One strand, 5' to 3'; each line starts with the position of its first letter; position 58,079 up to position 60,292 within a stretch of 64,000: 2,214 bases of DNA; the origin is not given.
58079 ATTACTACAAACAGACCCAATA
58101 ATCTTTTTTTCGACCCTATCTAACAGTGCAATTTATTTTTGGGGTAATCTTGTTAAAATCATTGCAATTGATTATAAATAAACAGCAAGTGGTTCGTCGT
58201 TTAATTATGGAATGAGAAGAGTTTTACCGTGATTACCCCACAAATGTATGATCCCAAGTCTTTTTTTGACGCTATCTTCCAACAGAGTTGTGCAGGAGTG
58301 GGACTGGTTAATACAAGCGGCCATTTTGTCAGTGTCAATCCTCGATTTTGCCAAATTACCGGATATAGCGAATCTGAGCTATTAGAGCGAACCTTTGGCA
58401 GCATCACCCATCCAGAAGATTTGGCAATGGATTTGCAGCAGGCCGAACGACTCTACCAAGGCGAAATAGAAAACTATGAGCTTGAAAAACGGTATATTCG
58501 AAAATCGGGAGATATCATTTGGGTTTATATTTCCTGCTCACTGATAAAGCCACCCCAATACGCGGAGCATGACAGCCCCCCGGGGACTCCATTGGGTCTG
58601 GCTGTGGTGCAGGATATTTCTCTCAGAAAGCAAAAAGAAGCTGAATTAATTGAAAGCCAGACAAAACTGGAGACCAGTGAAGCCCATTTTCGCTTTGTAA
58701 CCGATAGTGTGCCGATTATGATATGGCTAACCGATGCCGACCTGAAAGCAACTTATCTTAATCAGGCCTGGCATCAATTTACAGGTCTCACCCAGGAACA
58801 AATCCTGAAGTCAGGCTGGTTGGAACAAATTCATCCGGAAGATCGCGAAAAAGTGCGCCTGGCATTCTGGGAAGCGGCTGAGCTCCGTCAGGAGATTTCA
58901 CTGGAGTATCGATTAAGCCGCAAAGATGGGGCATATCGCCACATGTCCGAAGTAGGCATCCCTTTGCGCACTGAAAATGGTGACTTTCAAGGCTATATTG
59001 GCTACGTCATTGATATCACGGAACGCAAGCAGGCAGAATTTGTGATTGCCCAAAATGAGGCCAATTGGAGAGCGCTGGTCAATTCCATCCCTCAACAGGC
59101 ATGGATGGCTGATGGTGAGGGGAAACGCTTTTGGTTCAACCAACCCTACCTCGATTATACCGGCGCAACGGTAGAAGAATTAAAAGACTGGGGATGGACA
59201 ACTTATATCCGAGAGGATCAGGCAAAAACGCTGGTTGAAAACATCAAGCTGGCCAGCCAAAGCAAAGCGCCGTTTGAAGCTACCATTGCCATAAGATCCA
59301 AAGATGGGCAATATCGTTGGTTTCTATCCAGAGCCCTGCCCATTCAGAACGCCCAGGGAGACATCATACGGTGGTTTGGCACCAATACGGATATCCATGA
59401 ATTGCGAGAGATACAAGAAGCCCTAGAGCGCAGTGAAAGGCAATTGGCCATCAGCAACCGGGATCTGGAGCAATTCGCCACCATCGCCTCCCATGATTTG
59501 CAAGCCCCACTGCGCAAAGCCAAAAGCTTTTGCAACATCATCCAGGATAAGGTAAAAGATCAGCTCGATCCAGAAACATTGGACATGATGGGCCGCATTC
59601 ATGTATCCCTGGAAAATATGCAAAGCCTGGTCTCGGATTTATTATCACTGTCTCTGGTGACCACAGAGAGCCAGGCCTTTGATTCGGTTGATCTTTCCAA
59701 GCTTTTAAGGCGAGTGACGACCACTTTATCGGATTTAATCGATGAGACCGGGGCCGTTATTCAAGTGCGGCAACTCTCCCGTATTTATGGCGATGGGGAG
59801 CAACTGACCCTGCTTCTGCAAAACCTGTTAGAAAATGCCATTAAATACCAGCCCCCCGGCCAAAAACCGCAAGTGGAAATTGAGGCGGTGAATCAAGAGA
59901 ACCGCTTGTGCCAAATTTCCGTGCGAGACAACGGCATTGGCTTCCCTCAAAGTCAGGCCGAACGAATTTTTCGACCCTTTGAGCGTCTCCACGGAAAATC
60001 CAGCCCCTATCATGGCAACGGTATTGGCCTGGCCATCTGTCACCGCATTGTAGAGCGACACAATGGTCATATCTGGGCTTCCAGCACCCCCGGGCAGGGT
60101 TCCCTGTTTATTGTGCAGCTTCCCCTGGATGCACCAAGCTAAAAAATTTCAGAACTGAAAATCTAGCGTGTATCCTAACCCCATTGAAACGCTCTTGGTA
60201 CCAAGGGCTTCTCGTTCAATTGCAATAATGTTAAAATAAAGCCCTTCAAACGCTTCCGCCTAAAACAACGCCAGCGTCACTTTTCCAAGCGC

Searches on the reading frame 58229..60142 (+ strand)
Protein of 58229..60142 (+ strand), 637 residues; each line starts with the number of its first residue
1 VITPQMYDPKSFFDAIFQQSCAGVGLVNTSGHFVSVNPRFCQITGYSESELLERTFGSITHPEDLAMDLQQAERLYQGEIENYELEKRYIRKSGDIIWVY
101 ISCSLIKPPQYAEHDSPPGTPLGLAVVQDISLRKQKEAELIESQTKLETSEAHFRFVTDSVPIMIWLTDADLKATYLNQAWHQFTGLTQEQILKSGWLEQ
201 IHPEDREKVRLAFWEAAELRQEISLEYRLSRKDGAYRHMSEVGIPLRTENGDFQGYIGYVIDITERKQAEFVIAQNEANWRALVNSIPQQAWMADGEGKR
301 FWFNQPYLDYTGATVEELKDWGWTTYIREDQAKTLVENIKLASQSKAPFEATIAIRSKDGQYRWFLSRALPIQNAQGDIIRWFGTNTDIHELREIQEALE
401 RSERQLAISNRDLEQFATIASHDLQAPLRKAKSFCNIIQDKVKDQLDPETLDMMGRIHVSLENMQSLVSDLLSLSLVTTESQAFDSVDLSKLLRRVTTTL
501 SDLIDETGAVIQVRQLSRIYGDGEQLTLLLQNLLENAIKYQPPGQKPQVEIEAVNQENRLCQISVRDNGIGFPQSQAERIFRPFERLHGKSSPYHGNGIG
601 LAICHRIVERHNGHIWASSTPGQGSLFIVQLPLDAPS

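Call 80: search_protein_families(library=pfam, proteins=[window:58229-60142:+], max_evalue=0.0001)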
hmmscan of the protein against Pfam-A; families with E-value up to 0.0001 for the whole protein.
window:58229-60142:+ (637 aa): 8 families
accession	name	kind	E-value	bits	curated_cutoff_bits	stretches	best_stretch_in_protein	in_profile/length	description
PF08447.18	PAS_3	-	2.8e-49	165.7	25.6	3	175-259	2-88/89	PAS fold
PF00989.32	PAS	-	1e-30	106.5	22.6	3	153-263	2-113/113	PAS fold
PF13426.13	PAS_9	-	1.2e-30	106.2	27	2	163-265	2-103/103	PAS domain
PF02518.31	HATPase_c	-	4.3e-30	104.9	26.4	1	521-634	1-110/111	Histidine kinase-, DNA gyrase B-, and HSP90-like ATPase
PF08448.16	PAS_4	-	2.5e-28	98.9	23.1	2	159-268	2-110/110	PAS fold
PF13188.13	PAS_8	-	6.1e-14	51.8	21.8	1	153-208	2-57/65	PAS domain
PF00512.31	HisKA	-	9.8e-08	32.4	26.9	1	413-475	2-61/66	His Kinase A (phospho-acceptor) domain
PF14598.12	PAS_11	-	7.5e-06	26.3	25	0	29-110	10-90/109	PAS domain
